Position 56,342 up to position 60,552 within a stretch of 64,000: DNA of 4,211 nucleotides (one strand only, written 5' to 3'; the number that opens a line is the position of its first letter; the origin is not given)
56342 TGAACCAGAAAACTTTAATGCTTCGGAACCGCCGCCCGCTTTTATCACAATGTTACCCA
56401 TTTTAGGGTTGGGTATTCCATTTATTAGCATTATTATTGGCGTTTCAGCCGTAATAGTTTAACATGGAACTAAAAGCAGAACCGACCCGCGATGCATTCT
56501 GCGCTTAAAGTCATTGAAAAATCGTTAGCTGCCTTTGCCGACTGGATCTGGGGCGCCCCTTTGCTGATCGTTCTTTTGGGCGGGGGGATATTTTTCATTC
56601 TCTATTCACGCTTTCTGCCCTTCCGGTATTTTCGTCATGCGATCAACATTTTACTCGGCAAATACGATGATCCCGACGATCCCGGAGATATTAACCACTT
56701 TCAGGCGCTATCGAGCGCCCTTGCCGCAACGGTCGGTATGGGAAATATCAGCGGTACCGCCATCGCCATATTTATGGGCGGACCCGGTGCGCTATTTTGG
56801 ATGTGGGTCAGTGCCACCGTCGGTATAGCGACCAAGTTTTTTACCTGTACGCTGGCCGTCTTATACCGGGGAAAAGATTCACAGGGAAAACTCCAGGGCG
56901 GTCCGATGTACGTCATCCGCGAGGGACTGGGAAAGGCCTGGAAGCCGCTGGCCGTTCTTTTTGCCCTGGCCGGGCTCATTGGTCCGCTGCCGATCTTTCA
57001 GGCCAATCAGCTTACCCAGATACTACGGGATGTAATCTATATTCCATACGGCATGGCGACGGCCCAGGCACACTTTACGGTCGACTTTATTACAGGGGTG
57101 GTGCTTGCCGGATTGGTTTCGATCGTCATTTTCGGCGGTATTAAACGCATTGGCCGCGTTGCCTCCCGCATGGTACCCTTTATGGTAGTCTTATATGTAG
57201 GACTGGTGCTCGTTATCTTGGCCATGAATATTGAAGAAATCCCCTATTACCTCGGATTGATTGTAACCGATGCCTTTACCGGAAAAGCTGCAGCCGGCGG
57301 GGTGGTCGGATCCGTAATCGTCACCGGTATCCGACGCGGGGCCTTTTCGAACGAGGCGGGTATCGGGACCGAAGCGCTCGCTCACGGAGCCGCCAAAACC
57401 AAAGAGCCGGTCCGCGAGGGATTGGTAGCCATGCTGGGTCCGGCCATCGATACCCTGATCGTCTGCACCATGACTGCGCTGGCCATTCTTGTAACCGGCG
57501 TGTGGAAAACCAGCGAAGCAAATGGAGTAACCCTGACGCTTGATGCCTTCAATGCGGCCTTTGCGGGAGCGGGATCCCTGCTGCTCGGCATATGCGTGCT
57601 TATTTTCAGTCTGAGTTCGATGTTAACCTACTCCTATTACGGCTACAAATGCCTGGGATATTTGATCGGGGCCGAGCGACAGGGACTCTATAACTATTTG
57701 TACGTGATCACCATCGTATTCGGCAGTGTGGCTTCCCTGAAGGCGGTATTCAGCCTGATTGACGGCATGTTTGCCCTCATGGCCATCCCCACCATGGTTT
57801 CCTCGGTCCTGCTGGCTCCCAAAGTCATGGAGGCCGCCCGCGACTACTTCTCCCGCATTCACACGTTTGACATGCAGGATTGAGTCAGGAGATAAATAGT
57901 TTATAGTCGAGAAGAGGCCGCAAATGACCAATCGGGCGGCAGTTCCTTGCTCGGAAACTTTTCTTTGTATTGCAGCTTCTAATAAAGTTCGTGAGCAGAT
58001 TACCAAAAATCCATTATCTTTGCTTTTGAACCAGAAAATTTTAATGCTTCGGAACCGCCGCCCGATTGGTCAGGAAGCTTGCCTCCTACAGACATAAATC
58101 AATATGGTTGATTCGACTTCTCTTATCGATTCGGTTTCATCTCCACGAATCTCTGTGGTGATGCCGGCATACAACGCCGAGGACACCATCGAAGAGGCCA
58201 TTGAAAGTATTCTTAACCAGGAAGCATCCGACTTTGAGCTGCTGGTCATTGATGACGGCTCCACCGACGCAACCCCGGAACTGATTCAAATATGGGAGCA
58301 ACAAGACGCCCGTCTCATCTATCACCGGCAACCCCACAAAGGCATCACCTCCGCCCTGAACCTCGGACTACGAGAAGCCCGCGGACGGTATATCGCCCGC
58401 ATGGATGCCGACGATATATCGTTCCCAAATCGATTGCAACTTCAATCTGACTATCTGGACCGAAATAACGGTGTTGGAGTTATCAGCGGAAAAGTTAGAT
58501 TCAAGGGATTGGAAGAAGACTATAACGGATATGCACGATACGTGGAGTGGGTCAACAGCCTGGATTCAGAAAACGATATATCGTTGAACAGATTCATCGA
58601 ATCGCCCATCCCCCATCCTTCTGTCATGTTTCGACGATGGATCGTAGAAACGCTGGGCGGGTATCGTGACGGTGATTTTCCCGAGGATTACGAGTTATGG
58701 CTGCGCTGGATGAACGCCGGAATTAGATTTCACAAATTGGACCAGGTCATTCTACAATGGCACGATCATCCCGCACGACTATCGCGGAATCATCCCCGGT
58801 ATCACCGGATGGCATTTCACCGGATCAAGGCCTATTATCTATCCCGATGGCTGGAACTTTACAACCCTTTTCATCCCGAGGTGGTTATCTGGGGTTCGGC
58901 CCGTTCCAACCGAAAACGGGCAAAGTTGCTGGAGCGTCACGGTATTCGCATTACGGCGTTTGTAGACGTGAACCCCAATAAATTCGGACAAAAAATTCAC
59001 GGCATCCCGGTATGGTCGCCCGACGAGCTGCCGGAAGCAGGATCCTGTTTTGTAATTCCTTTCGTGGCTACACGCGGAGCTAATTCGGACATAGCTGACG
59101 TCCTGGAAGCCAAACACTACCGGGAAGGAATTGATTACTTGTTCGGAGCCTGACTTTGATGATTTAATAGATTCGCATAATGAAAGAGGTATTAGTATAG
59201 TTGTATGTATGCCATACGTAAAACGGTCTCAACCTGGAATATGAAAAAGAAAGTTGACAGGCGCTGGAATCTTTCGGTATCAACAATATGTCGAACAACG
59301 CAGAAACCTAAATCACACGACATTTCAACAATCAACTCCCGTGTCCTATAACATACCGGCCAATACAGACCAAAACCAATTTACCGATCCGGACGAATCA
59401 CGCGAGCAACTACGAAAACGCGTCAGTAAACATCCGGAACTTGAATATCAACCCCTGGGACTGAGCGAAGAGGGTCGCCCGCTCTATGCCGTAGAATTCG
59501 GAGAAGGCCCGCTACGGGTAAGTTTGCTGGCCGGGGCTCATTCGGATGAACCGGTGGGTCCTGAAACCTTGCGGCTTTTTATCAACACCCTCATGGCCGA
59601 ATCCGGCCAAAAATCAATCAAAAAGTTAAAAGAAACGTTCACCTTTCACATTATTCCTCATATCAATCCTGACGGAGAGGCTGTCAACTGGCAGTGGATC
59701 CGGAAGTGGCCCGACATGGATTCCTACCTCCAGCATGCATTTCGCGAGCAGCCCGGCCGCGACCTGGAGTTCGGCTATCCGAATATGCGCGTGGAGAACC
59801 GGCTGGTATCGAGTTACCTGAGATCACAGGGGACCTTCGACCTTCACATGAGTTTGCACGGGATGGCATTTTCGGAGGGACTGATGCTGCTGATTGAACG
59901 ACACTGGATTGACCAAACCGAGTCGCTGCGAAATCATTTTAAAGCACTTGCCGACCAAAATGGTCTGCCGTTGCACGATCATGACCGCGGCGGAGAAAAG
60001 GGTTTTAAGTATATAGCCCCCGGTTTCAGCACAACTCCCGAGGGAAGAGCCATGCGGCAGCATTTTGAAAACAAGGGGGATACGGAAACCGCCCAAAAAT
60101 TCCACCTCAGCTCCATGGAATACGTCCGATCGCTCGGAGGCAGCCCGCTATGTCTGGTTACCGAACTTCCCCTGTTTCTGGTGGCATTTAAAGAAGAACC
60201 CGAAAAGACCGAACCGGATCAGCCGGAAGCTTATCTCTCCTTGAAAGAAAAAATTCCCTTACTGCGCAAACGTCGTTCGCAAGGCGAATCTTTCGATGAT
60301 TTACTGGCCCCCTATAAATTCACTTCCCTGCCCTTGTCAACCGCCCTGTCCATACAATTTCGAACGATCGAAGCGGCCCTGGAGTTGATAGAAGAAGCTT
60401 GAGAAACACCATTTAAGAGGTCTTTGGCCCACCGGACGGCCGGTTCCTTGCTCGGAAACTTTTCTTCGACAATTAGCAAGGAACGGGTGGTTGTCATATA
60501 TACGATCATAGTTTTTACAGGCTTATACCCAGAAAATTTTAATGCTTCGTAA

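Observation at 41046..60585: Family-2 rod-like palindromic elements: conserved core, copy-specific near-perfect outer arms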

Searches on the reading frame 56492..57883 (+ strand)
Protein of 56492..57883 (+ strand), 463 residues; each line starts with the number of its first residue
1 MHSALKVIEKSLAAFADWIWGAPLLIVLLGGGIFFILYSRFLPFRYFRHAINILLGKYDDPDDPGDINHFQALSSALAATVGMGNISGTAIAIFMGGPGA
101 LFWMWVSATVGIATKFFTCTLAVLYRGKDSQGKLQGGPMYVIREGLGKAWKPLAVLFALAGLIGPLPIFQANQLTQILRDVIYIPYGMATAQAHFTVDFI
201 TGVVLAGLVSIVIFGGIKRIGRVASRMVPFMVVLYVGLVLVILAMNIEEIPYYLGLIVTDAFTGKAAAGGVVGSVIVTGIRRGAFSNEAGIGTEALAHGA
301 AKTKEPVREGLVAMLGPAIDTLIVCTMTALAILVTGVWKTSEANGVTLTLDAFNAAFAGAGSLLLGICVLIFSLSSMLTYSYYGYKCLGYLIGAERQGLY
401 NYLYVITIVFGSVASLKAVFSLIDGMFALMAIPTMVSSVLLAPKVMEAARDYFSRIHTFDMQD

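Call 13: find_encoding_contigs(protein=window:56492-57883:+, flank=10000, max_places=6)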
Protein window:56492-57883:+ (463 aa): no gene with exactly this product is on record in the collection.

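Call 14: search_protein_families(library=pfam, proteins=[window:56492-57883:+])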
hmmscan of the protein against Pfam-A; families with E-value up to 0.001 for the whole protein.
window:56492-57883:+ (463 aa): 1 family
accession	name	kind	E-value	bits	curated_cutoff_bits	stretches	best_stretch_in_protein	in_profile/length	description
PF01235.23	Na_Ala_symp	-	2.9e-123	412.5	24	1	62-456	8-383/392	Sodium:alanine symporter family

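Call 15: find_related_loci(query=window:56492-57883:+, collection=genome_contigs, flank=10000)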
Query window:56492-57883:+ (463 aa) in genome_contigs; peptide patterns used: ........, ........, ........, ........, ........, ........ (x = any residue, [..] = any of these).
600 stretches matched a pattern (row limit reached: there are more); 599 encode a relative of the query (tblastn E <= 1e-3); the best 80 are kept; 80 distinct loci.
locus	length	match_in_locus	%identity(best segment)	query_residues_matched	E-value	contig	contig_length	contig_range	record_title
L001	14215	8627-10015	91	1-463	0e+0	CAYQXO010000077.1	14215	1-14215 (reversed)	MAG TPA_asm: uncultured Balneolaceae bacterium isolate SRP195330_co1_167 genome assembly, contig: NODE_3474_length_14215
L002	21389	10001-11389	69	1-463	0e+0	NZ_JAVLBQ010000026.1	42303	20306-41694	MAG: Gracilimonas sp. isolate Uz-K11-12 NODE_26_length_42303_cov_6.882679, whole genome shotgun sequence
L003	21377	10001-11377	69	4-462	0e+0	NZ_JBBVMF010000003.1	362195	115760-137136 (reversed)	Rhodohalobacter sp. 8-1 Scaffold3_1, whole genome shotgun sequence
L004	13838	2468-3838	65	5-461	0e+0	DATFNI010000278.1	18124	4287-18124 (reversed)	MAG TPA_asm: Balneolales bacterium isolate SMAG_U9247 k141_291078, whole genome shotgun sequence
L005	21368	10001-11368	64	2-458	0e+0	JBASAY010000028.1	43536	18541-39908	MAG: Tunicatimonas sp. isolate MFD12120_ilm_asm_bin2 k127_67916, whole genome shotgun sequence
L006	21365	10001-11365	66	2-456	0e+0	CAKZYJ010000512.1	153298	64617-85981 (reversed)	MAG TPA_asm: uncultured Flammeovirgaceae bacterium isolate SRR3401487_bin.61_CONCOCT_v1.1_MAG genome assembly, contig: E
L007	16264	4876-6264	63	5-455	0e+0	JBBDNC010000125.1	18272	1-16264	MAG: Balneolaceae bacterium isolate LejiaB_47_16 Lejia_B_3752_length_18272_cov_9, whole genome shotgun sequence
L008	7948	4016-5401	66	1-462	0e+0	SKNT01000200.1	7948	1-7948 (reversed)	MAG: Balneolales bacterium isolate CSSed162cmA_303 CSSed16-2cmA-38829, whole genome shotgun sequence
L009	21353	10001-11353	61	5-458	0e+0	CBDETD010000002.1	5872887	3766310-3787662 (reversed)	MAG: Cyclobacteriaceae bacterium isolate 2f311e49-8876-4212-8e40-171587dd0d75 genome assembly, contig: contig_2, whole g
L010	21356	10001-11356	60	3-457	1e-174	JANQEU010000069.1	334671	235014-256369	MAG: Cyclobacteriaceae bacterium isolate PL23a_bin.46 k99_2006801, whole genome shotgun sequence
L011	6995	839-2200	59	5-457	5e-175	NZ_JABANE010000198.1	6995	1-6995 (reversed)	Flammeovirga aprica JL-4 strain ATCC 23126 Scaffold198, whole genome shotgun sequence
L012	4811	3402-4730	61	13-456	3e-176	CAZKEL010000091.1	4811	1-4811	MAG TPA_asm: uncultured bacterium isolate SRP077602_co6_266 genome assembly, contig: NODE_25798_length_4811_cov_10.18355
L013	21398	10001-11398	58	5-458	1e-171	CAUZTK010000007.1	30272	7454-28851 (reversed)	MAG: Planctomycetota bacterium isolate CB6_AW.4 genome assembly, contig: Ga0310123_10000662, whole genome shotgun sequen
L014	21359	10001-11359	57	1-455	6e-166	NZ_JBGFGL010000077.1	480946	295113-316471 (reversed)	Psychroserpens sp. XS_ASV72 k141_77, whole genome shotgun sequence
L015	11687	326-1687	58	5-457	2e-165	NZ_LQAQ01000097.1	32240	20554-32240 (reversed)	Flammeovirga sp. SJP92 Scaffold5_5, whole genome shotgun sequence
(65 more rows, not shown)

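Call 33: find_homologous_proteins(query=window:56492-57883:+, max_evalue=1e-100)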
Query window:56492-57883:+ (463 aa): 7990 proteins with E <= 1e-100 among 8000 candidates; the best 120 are listed.
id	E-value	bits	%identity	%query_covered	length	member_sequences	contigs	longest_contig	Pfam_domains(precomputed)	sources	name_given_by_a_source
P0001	5.3e-297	1003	100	100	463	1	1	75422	PF01235.24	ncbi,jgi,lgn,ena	-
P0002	1.5e-274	929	91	100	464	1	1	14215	PF01235.24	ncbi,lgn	-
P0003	1.5e-234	797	80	95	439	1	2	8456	PF01235.24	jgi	-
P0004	2.0e-234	797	80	95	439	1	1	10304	PF01235.24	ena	-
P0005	1.1e-228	778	80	92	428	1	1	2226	PF01235.24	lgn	-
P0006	2.7e-223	760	73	99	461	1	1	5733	PF01235.24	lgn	-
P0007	3.1e-223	760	77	96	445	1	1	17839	PF01235.24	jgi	-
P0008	1.3e-222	758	75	98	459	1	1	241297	PF01235.24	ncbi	ncbi:alanine/glycine:cation symporter family protein [Fodinibius roseus]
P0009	2.1e-222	757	76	96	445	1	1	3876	PF01235.24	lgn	-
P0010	2.6e-222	757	78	95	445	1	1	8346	PF01235.24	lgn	-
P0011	8.6e-222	755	77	95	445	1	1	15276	PF01235.24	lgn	-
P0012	1.2e-221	755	76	96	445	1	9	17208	PF01235.24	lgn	-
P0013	3.6e-221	753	75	98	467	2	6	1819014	PF01235.24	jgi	-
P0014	5.2e-221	753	73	99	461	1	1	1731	PF01235.24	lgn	-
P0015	1.5e-220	751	75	98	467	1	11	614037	PF01235.24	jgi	-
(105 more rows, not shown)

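Call 34: find_encoding_contigs(protein=P0001, flank=5000, max_places=6)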
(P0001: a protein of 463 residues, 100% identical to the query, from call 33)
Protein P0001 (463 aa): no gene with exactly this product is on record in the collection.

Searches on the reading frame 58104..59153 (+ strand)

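Call 14: search_protein_families(library=pfam, proteins=[window:58104-59153:+])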
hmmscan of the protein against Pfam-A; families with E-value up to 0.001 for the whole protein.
window:58104-59153:+ (349 aa): 5 families
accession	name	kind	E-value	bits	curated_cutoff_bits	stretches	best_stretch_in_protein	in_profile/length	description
PF00535.33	Glycos_transf_2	-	3e-35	122.1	23.3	1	17-179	1-163/168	Glycosyl transferase family 2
PF13641.12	Glyco_tranf_2_3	-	4.5e-15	56.7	27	1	14-216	1-208/230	Glycosyltransferase like family 2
PF10111.15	Glyco_tranf_2_2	-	2.2e-10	40.9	27.3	1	17-213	1-210/276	Glycosyltransferase like family 2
PF02629.25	CoA_binding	-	5.2e-07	30.8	22.3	1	260-336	6-86/97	CoA binding domain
PF13704.12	Glyco_tranf_2_4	-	0.00066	20.6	27.5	0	24-105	2-83/98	Glycosyl transferase family 2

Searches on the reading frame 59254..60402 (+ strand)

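Call 14: search_protein_families(library=pfam, proteins=[window:59254-60402:+])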
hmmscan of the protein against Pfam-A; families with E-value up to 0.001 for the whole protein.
window:59254-60402:+ (382 aa): 1 family
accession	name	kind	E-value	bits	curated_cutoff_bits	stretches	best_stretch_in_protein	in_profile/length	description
PF00246.29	Peptidase_M14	-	6.3e-17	62.6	21.6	1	53-159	5-120/286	Zinc carboxypeptidase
